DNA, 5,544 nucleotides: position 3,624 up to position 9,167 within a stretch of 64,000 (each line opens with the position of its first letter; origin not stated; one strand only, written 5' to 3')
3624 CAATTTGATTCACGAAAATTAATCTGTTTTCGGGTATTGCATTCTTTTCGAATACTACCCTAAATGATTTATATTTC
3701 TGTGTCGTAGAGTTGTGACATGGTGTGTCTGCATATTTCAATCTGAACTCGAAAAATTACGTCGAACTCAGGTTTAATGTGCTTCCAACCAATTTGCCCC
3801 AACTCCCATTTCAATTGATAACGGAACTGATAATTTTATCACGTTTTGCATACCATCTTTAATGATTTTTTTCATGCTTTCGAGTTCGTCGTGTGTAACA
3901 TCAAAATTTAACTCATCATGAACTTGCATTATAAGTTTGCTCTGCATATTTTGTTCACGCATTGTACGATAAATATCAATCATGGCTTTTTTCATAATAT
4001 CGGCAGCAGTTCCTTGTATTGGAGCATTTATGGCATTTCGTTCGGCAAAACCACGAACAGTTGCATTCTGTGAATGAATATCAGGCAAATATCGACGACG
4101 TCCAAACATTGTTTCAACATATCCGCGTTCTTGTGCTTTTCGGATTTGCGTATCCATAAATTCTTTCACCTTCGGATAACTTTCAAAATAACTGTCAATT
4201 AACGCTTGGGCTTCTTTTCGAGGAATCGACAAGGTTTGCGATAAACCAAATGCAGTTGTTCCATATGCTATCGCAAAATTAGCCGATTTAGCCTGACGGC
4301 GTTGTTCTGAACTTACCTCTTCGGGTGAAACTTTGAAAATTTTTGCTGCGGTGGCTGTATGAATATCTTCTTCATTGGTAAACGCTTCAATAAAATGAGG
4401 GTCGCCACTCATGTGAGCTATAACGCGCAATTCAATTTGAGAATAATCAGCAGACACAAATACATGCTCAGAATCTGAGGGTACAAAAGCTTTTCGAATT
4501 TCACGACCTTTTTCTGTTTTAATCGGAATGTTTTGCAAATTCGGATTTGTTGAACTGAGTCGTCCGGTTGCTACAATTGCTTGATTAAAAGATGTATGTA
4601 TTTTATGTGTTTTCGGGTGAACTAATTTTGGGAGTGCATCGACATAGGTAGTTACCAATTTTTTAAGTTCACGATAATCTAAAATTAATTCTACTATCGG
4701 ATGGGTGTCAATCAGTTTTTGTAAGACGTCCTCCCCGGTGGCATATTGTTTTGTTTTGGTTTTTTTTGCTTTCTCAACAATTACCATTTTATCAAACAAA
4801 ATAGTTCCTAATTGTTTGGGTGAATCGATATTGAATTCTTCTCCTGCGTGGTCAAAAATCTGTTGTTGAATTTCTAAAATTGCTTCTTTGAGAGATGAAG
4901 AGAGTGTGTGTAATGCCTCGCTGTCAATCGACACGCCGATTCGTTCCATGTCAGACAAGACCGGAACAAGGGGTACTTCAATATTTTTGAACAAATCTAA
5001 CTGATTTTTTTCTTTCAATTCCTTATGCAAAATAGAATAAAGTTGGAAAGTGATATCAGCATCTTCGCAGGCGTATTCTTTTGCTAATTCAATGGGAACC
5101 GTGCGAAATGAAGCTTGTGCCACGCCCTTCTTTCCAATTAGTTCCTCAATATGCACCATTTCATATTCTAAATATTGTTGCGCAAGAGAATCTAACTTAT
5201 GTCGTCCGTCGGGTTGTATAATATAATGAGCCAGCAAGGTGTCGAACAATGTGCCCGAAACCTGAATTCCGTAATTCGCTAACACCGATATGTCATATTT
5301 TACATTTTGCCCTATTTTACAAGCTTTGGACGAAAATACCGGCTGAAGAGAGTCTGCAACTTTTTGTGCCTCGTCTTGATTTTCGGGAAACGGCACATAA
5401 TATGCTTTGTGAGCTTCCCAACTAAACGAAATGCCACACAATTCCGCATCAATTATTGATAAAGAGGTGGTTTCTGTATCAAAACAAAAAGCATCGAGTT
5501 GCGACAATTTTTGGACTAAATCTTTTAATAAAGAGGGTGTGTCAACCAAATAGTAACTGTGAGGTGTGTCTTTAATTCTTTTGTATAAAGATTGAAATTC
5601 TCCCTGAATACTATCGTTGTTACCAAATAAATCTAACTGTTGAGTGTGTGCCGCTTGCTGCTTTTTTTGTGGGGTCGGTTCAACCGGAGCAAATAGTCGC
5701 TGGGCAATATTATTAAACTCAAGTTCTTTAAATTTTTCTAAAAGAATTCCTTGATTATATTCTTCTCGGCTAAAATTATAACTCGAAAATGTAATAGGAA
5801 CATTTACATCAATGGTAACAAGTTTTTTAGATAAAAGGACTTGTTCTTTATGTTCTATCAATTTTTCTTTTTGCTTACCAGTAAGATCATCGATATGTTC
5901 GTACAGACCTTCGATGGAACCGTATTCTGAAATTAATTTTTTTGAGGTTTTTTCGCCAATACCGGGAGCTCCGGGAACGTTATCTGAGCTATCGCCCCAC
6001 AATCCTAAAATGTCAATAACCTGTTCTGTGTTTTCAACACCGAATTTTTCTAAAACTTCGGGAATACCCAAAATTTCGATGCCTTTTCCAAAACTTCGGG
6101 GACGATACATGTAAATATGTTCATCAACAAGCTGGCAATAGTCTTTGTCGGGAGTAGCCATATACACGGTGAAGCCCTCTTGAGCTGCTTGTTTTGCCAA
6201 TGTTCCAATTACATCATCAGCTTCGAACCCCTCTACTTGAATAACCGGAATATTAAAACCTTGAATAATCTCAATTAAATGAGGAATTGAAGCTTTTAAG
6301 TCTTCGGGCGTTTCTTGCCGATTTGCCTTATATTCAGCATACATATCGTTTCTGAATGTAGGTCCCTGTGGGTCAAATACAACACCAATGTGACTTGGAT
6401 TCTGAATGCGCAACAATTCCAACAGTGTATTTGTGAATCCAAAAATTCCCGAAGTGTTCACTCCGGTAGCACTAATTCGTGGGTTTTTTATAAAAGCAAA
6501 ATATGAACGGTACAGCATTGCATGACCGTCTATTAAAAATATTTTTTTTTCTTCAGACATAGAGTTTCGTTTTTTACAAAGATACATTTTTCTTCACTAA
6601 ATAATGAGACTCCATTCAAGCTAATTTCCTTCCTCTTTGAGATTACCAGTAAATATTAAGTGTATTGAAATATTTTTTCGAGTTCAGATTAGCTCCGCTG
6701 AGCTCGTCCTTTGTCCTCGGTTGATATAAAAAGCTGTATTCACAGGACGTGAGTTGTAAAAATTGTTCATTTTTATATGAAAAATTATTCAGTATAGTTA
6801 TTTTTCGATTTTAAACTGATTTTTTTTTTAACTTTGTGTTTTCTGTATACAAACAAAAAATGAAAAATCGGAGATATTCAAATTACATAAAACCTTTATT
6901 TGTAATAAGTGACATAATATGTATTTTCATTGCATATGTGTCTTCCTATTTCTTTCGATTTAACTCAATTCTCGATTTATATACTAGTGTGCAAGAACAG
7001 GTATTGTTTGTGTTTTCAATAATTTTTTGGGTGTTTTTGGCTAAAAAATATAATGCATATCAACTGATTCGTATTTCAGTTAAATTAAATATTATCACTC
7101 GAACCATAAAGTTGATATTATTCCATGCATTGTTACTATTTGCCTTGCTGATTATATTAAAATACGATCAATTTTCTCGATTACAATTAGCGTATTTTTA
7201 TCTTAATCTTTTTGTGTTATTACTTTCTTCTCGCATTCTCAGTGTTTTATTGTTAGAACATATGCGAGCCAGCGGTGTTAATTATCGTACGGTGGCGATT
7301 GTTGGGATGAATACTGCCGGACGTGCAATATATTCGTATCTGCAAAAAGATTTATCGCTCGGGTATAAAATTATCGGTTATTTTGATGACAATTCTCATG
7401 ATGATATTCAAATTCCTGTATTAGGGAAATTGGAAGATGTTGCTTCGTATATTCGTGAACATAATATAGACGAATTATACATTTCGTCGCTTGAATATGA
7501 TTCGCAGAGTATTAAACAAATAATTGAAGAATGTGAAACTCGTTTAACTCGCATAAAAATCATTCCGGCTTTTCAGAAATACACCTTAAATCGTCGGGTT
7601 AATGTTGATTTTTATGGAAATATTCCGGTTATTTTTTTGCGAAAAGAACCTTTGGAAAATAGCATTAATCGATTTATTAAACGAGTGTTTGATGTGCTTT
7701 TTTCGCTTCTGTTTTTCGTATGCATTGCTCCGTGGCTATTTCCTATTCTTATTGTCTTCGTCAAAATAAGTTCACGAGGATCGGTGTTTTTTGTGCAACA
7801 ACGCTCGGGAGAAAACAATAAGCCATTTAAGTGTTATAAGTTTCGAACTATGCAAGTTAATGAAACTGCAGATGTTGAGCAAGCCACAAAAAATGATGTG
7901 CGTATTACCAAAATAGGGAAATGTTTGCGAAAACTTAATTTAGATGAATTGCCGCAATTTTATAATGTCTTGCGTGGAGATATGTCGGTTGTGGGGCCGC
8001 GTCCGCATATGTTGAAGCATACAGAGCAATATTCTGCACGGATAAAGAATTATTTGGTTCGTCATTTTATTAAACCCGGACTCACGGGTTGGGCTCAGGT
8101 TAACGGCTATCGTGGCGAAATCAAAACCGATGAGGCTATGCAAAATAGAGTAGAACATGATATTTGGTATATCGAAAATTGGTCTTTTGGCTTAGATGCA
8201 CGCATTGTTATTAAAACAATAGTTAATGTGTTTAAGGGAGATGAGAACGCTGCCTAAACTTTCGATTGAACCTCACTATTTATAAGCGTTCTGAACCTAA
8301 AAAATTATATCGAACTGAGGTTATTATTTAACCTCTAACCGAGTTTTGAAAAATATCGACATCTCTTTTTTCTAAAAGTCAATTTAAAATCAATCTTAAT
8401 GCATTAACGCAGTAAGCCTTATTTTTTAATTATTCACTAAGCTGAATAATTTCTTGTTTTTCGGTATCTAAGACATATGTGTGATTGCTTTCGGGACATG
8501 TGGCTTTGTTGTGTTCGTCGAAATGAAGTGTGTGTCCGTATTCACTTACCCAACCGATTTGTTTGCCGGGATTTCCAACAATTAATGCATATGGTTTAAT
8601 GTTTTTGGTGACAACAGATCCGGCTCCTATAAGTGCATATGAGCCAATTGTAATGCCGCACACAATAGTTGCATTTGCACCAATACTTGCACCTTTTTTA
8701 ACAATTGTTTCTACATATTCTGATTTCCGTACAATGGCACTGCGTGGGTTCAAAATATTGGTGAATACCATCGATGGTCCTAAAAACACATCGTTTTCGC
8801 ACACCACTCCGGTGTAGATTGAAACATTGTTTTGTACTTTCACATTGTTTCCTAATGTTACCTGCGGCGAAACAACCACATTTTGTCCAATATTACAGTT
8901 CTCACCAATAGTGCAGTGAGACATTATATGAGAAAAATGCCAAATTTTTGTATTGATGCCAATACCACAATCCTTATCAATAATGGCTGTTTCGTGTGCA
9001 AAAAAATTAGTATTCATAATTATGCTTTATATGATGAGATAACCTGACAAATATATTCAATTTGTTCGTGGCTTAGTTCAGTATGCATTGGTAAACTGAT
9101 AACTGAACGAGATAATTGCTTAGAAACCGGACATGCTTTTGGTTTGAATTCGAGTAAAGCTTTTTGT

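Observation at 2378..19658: Family of modular, near-identical intergenic repeats restricted to the first 20 kb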

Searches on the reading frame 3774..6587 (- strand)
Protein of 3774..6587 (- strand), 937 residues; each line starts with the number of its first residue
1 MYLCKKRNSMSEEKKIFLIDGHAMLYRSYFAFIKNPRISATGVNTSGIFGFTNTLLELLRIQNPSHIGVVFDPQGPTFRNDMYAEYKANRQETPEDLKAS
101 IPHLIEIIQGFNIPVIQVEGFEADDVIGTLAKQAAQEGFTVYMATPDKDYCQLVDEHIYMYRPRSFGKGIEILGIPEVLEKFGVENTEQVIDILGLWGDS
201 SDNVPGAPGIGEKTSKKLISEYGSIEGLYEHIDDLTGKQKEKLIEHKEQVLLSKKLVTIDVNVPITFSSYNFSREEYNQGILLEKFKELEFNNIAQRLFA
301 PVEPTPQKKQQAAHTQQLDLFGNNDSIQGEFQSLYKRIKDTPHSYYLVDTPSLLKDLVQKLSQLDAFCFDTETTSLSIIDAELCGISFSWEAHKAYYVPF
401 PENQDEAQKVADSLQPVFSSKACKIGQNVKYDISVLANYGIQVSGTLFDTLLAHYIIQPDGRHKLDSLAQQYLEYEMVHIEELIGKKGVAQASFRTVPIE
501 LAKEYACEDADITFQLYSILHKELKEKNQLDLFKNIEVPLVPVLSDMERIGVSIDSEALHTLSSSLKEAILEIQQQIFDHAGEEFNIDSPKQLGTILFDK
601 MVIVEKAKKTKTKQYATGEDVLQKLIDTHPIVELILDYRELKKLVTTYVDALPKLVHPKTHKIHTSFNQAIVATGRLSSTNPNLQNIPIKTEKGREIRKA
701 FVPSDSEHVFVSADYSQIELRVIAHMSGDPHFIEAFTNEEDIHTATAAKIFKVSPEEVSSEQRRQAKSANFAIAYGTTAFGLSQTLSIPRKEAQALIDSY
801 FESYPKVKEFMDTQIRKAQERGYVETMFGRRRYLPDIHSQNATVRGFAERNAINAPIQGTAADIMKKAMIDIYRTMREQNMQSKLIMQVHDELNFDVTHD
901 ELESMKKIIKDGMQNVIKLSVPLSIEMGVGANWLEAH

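Call 12: search_protein_families(library=pfam, proteins=[window:3774-6587:-], max_evalue=0.01)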
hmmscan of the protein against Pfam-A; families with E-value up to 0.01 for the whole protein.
window:3774-6587:- (937 aa): 6 families
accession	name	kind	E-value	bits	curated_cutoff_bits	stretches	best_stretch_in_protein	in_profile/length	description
PF00476.26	DNA_pol_A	-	1.9e-164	547.6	34.3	1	557-935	2-381/381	DNA polymerase family A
PF02739.22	5_3_exonuc_N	-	1e-54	185.1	34.3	1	15-183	1-164/164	5'-3' exonuclease, N-terminal resolvase-like domain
PF01612.26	DNA_pol_A_exo1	-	3.7e-34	118.5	23.6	1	347-525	3-173/173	3'-5' exonuclease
PF01367.25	5_3_exonuc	-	8.6e-32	109.9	40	1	187-278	3-95/97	5'-3' exonuclease, C-terminal SAM fold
PF22619.2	DNA_polI_exo1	-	6e-08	33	27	1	381-488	13-115/140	DNA polymerase I, ribonuclease H-like domain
PF13052.11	DUF3913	-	0.0088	16.7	25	0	185-214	6-31/57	Protein of unknown function (DUF3913)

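Call 24: find_homologous_proteins(query=window:3774-6587:-, max_evalue=1e-100)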
Query window:3774-6587:- (937 aa): 7996 proteins with E <= 1e-100 among 8000 candidates; the best 120 are listed.
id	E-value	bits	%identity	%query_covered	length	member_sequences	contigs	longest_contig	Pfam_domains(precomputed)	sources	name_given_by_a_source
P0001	0.0e+0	1959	94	99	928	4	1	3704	PF01612.27,PF01367.26,PF02739.23,PF22619.3,PF00476.27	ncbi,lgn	ncbi:MAG: DNA polymerase I [Bacteroidota bacterium]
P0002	0.0e+0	1676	80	99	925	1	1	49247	PF01612.27,PF01367.26,PF02739.23,PF22619.3,PF00476.27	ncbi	ncbi:MAG: DNA polymerase I [Bacteroidales bacterium]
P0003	0.0e+0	1541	75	99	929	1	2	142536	PF01612.27,PF01367.26,PF02739.23,PF22619.3,PF00476.27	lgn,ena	-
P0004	0.0e+0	1533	73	100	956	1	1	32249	PF01612.27,PF01367.26,PF02739.23,PF22619.3,PF00476.27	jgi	jgi:DNA polymerase I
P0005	0.0e+0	1477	72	99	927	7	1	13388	PF01612.27,PF01367.26,PF02739.23,PF22619.3,PF00476.27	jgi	-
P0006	0.0e+0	1467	71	99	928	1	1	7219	PF01612.27,PF01367.26,PF02739.23,PF22619.3,PF00476.27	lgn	-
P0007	0.0e+0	1463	71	99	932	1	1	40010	PF01612.27,PF01367.26,PF02739.23,PF22619.3,PF00476.27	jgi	-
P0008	0.0e+0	1462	70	99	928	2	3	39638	PF01612.27,PF01367.26,PF02739.23,PF22619.3,PF00476.27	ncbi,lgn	-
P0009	0.0e+0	1454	70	99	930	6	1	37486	PF01612.27,PF01367.26,PF02739.23,PF22619.3,PF00476.27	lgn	-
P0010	0.0e+0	1443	69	99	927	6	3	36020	PF01612.27,PF01367.26,PF02739.23,PF22619.3,PF00476.27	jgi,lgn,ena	-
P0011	0.0e+0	1435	69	99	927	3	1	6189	PF01612.27,PF01367.26,PF02739.23,PF22619.3,PF00476.27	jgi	jgi:DNA polymerase I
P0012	0.0e+0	1430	69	99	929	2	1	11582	PF01612.27,PF01367.26,PF02739.23,PF22619.3,PF00476.27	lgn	-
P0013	0.0e+0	1378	66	99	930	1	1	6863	PF01612.27,PF01367.26,PF02739.23,PF22619.3,PF00476.27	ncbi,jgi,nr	ncbi:MAG: DNA polymerase I [Bacteroidales bacterium]|jgi:DNA polymerase-1|nr:DNA polymerase I [Bacte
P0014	0.0e+0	1367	66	98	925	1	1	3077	PF01612.27,PF01367.26,PF02739.23,PF00476.27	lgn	-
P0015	0.0e+0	1366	65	99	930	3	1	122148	PF01612.27,PF01367.26,PF02739.23,PF22619.3,PF00476.27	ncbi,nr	ncbi:MAG: DNA polymerase I [Bacteroidales bacterium]|nr:DNA polymerase I [Bacteroidales bacterium]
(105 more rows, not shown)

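Call 25: find_encoding_contigs(protein=P0001, flank=10000, max_places=3)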
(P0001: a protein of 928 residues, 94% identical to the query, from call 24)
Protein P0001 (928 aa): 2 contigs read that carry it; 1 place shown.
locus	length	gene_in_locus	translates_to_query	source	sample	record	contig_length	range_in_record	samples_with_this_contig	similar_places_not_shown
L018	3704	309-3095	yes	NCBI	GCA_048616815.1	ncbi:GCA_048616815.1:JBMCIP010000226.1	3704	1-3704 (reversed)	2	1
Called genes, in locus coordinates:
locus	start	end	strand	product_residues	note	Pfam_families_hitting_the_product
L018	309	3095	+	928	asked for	PF02739:5_3_exonuc_N, PF01367:5_3_exonuc, PF01612:DNA_pol_A_exo1, PF22619:DNA_polI_exo1, PF00476:DNA_pol_A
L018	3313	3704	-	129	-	PF00691:OmpA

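Call 26: find_encoding_contigs(protein=P0002, flank=10000, max_places=2)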
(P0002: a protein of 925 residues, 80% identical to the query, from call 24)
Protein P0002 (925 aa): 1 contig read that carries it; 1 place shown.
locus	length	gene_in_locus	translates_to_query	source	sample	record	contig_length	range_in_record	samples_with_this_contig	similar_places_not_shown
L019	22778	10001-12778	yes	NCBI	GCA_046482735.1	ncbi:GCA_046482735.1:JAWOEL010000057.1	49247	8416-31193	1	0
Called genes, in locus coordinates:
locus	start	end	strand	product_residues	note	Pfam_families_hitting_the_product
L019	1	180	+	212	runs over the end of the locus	PF00005:ABC_tran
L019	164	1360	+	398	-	PF28574:Transporter_N, PF28560:PCD-like, PF28576:Transporter_C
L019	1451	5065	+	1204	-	PF00989:PAS, PF13426:PAS_9, PF08447:PAS_3, PF13426:PAS_9, PF00989:PAS, PF08448:PAS_4, PF13426:PAS_9, PF08447:PAS_3, +5 more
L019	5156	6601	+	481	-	PF01336:tRNA_anti-codon, PF00152:tRNA-synt_2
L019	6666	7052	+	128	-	-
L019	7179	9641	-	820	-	PF07992:Pyr_redox_2, PF13738:Pyr_redox_3, PF00070:Pyr_redox, PF02852:Pyr_redox_dim, PF00581:Rhodanese, PF01206:TusA, PF02635:DsrE (weak), PF13686:DrsE_2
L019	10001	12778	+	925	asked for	PF02739:5_3_exonuc_N, PF01367:5_3_exonuc, PF01612:DNA_pol_A_exo1, PF22619:DNA_polI_exo1 (weak), PF00476:DNA_pol_A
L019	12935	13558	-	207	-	PF03938:OmpH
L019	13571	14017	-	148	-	PF00383:dCMP_cyt_deam_1, PF14437:MafB19-deam, PF14439:Bd3614-deam (weak)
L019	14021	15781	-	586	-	PF01336:tRNA_anti-codon, PF00152:tRNA-synt_2, PF02938:GAD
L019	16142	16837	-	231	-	PF00072:Response_reg, PF04397:LytTR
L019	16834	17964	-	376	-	PF06580:His_kinase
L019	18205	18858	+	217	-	PF01966:HD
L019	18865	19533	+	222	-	-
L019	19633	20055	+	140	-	PF02657:SufE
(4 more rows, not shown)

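Call 27: find_encoding_contigs(protein=P0003, flank=10000, max_places=2)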
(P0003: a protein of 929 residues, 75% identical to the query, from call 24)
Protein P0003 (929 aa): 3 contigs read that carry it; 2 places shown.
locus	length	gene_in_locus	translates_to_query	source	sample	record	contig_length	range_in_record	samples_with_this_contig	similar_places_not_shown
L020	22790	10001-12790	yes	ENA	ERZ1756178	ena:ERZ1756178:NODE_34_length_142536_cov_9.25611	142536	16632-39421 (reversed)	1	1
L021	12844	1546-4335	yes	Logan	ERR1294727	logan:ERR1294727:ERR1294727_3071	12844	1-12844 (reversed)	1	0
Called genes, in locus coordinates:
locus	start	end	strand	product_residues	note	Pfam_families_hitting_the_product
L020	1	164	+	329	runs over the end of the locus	PF01264:Chorismate_synt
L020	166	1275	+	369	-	-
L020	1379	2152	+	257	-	PF18917:LiaI-LiaF-like_TM1 (weak), PF22570:LiaF-TM (weak), PF09922:LiaF-like_C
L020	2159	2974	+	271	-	PF04397:LytTR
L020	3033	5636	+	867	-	PF28559:TPR_SusR (weak), PF13424:TPR_12, PF14938:SNAP, PF13424:TPR_12, PF24885:TPR_NPHP3, PF13424:TPR_12, PF14938:SNAP, PF07228:SpoIIE, +19 more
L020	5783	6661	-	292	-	PF01734:Patatin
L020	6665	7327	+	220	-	PF08713:DNA_alkylation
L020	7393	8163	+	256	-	PF12811:BaxI_1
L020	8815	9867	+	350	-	PF00216:Bac_DNA_binding (faint), PF18174:HU-CCDC81_bac_1, PF18175:HU-CCDC81_bac_2, PF05036:SPOR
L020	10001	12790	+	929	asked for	PF02739:5_3_exonuc_N, PF01367:5_3_exonuc, PF01612:DNA_pol_A_exo1, PF22619:DNA_polI_exo1, PF00476:DNA_pol_A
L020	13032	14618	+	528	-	PF01855:POR_N, PF02776:TPP_enzyme_N (faint), PF02775:TPP_enzyme_C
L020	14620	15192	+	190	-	PF01558:POR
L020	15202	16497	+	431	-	PF00501:AMP-binding, PF14535:AMP-binding_C_2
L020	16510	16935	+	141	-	PF01842:ACT, PF13291:ACT_4 (faint), PF13840:ACT_7 (faint), PF19571:ACT_8, PF22629:ACT_AHAS_ss (weak)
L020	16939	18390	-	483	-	PF00512:HisKA, PF02518:HATPase_c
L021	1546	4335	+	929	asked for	PF02739:5_3_exonuc_N, PF01367:5_3_exonuc, PF01612:DNA_pol_A_exo1, PF22619:DNA_polI_exo1, PF00476:DNA_pol_A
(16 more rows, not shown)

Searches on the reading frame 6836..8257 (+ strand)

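Call 12: search_protein_families(library=pfam, proteins=[window:6836-8257:+], max_evalue=0.01)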
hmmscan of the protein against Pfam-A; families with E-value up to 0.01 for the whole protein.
window:6836-8257:+ (473 aa): 2 families
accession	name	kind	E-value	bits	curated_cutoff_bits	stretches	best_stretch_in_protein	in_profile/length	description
PF02397.22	Bac_transf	-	4.7e-67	225.4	27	1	282-467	1-179/179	Bacterial sugar transferase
PF13727.12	CoA_binding_3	-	2e-25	90.2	25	1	74-244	5-175/175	CoA-binding domain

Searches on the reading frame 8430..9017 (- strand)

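Call 12: search_protein_families(library=pfam, proteins=[window:8430-9017:-], max_evalue=0.01)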
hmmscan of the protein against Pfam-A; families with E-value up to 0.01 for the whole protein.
window:8430-9017:- (195 aa): 5 families
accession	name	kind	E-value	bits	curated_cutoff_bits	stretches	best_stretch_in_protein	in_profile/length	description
PF00132.30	Hexapep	-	2.5e-20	71.7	27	2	17-50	2-35/36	Bacterial transferase hexapeptide (six repeats)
PF14602.12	Hexapep_2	-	1.5e-11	44.3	27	2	36-68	3-33/34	Hexapeptide repeat of succinyl-transferase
PF25084.1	LbH_EIF2B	-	1.3e-09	38.4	54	1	6-75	11-78/105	EIF2B subunit epsilon LbH domain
PF25247.1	LbH_GLGC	-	0.00064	20.1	27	0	33-121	14-102/135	GLGC left-handed parallel beta-helix domain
PF25087.1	GMPPB_C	-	0.002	18.2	39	1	45-85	3-43/110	GMPPB C-terminal domain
